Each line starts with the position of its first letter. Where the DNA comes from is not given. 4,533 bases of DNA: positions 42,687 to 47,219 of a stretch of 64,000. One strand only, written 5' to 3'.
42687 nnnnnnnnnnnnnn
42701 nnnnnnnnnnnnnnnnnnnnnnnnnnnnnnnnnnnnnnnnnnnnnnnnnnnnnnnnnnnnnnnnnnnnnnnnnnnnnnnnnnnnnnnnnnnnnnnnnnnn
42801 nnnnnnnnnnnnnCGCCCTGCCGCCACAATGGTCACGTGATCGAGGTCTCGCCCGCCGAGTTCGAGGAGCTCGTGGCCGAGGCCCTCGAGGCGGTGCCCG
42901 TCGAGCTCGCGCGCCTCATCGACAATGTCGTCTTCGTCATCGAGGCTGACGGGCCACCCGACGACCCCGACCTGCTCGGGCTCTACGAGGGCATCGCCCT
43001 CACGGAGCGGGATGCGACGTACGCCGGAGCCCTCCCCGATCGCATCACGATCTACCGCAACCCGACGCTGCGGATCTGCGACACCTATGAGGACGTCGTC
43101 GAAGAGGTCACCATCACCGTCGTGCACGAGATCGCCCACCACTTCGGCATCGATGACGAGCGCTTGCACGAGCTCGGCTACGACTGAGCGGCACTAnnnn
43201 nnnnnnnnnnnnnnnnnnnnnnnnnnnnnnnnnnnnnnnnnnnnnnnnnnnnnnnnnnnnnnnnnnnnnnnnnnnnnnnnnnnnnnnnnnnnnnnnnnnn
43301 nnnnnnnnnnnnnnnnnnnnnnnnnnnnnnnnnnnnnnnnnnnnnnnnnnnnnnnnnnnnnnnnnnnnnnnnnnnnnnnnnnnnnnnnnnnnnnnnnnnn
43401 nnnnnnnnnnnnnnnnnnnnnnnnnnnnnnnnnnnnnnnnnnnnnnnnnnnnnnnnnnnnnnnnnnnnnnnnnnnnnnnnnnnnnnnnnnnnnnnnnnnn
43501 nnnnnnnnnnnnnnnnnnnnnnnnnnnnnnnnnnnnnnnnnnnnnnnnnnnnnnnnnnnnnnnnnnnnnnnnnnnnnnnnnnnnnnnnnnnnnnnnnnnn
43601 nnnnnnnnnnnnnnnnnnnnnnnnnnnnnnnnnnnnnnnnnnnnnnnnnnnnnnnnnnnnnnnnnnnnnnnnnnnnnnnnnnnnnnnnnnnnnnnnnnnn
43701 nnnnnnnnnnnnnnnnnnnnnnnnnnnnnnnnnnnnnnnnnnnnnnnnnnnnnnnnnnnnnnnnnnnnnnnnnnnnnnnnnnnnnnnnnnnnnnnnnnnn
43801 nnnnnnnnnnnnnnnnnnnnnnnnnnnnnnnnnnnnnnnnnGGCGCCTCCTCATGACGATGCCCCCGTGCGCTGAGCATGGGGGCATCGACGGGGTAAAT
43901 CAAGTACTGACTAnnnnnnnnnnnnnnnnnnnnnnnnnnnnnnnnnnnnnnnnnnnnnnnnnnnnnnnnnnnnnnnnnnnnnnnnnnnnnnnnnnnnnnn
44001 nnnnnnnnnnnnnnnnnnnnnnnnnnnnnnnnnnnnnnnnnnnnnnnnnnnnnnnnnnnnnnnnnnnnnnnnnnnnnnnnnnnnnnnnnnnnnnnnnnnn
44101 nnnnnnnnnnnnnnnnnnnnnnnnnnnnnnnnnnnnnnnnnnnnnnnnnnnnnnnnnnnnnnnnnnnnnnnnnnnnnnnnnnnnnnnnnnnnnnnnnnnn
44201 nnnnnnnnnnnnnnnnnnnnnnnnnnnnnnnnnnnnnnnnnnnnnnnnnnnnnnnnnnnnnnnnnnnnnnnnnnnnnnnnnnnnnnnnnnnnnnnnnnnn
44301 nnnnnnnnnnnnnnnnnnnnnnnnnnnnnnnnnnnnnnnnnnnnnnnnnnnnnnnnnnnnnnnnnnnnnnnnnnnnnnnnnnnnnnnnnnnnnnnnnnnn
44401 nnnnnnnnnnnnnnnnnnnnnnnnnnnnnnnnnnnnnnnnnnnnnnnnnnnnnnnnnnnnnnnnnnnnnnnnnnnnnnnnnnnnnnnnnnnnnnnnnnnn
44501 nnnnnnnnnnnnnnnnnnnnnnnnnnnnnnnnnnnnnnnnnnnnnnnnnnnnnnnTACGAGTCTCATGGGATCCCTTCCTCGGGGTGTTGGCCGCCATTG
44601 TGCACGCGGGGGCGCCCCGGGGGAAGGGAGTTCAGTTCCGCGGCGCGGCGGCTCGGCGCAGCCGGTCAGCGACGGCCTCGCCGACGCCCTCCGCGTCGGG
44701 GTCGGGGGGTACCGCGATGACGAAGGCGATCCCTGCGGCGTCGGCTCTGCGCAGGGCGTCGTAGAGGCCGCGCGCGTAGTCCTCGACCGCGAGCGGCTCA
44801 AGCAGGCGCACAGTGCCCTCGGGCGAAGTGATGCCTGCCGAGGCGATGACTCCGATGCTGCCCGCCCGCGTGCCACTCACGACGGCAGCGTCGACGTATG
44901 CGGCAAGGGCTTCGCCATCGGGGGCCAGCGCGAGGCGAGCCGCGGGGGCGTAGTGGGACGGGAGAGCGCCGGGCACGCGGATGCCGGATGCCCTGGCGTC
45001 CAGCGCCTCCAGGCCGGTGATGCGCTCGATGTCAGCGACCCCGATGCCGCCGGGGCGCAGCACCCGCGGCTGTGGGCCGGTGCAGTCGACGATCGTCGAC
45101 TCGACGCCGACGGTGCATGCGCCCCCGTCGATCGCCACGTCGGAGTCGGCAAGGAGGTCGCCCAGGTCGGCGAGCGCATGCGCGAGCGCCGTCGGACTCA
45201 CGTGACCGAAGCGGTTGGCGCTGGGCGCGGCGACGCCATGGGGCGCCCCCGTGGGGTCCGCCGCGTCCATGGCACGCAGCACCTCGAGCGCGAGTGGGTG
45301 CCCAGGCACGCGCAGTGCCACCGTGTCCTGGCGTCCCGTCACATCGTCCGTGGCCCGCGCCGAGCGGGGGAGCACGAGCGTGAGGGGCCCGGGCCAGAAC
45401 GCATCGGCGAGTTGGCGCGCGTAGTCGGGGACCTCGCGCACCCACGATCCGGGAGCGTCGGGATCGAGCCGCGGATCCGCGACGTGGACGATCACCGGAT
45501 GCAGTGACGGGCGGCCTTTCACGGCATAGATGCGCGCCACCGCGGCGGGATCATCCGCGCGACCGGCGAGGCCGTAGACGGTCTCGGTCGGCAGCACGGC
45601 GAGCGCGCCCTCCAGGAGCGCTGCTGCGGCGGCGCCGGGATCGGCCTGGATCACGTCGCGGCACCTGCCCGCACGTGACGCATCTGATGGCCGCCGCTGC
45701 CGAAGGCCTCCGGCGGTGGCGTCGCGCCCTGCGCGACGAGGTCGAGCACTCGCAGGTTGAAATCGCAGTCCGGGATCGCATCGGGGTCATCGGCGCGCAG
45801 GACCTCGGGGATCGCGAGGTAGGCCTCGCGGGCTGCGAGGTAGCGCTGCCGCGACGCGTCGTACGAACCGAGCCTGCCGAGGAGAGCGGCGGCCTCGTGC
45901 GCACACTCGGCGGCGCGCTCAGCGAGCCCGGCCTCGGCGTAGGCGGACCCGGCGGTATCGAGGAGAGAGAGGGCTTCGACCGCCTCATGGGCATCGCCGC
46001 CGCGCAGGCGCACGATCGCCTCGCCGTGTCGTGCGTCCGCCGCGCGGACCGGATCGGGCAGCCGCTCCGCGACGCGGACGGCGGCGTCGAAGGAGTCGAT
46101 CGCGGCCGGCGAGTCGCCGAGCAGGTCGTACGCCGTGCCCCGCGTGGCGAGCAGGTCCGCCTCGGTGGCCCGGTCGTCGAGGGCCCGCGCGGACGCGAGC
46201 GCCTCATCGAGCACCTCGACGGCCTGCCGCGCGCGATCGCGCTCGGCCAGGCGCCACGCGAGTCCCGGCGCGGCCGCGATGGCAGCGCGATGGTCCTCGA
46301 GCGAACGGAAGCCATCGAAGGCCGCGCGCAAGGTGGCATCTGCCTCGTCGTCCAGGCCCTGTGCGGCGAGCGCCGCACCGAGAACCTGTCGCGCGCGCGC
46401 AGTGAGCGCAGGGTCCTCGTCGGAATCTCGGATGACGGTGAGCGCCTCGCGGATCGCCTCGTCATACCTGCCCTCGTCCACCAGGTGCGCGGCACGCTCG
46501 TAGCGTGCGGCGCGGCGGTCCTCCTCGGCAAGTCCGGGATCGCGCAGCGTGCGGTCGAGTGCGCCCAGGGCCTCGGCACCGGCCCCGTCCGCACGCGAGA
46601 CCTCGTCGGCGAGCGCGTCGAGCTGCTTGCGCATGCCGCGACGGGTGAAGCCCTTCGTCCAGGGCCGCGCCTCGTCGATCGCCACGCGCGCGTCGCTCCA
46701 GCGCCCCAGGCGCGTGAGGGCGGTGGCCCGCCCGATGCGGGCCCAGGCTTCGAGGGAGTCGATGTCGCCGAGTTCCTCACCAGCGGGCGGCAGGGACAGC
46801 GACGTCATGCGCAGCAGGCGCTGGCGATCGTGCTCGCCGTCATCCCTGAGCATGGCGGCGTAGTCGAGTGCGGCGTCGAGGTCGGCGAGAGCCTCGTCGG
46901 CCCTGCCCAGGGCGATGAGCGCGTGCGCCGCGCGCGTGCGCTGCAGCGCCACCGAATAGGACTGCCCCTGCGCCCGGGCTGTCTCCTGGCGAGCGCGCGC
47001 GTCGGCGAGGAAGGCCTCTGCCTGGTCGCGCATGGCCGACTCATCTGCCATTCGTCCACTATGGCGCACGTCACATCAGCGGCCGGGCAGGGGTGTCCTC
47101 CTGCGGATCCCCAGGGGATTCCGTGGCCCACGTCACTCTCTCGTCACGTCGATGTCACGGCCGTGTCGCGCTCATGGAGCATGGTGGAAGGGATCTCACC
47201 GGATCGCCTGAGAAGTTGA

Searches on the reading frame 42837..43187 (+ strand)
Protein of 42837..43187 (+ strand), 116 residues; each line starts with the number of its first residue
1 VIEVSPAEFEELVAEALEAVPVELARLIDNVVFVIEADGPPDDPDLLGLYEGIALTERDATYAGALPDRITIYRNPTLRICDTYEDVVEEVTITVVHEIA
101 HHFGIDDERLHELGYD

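Call 70: search_protein_families(library=pfam, proteins=[window:42837-43187:+], max_evalue=0.01)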
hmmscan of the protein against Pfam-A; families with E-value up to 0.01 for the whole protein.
window:42837-43187:+ (116 aa): 1 family
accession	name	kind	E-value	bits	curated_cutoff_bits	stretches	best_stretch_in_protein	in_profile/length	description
PF06262.17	Zincin_1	-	2.7e-33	114.2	22.4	1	30-114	3-96/97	Zincin-like metallopeptidase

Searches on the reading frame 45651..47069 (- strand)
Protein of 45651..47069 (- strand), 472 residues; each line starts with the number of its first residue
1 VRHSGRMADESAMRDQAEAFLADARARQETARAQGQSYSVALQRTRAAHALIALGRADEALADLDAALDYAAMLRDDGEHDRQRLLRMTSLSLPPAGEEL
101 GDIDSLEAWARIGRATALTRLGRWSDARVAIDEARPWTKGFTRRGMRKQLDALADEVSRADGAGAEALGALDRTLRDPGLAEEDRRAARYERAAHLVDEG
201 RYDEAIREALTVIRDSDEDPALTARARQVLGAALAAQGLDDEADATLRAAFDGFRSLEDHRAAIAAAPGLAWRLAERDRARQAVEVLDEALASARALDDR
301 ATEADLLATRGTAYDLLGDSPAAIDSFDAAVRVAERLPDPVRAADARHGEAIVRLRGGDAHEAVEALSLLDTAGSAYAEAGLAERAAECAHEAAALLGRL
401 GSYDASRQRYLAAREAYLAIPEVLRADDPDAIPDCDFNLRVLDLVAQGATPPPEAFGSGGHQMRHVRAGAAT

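Call 70: search_protein_families(library=pfam, proteins=[window:45651-47069:-], max_evalue=0.01)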
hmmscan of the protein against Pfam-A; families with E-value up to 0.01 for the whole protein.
window:45651-47069:- (472 aa): 4 families
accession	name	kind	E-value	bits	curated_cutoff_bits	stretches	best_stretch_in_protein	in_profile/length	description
PF13424.12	TPR_12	-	1e-09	38.9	30.1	4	276-335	15-76/77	Tetratricopeptide repeat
PF00515.34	TPR_1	-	5.7e-05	23.2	27.8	0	304-333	1-30/34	Tetratricopeptide repeat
PF13181.12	TPR_8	-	0.0055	17.2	25.7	0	46-71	6-31/34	Tetratricopeptide repeat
PF14938.12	SNAP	-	0.0084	16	25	0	304-417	35-145/282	Soluble NSF attachment protein, SNAP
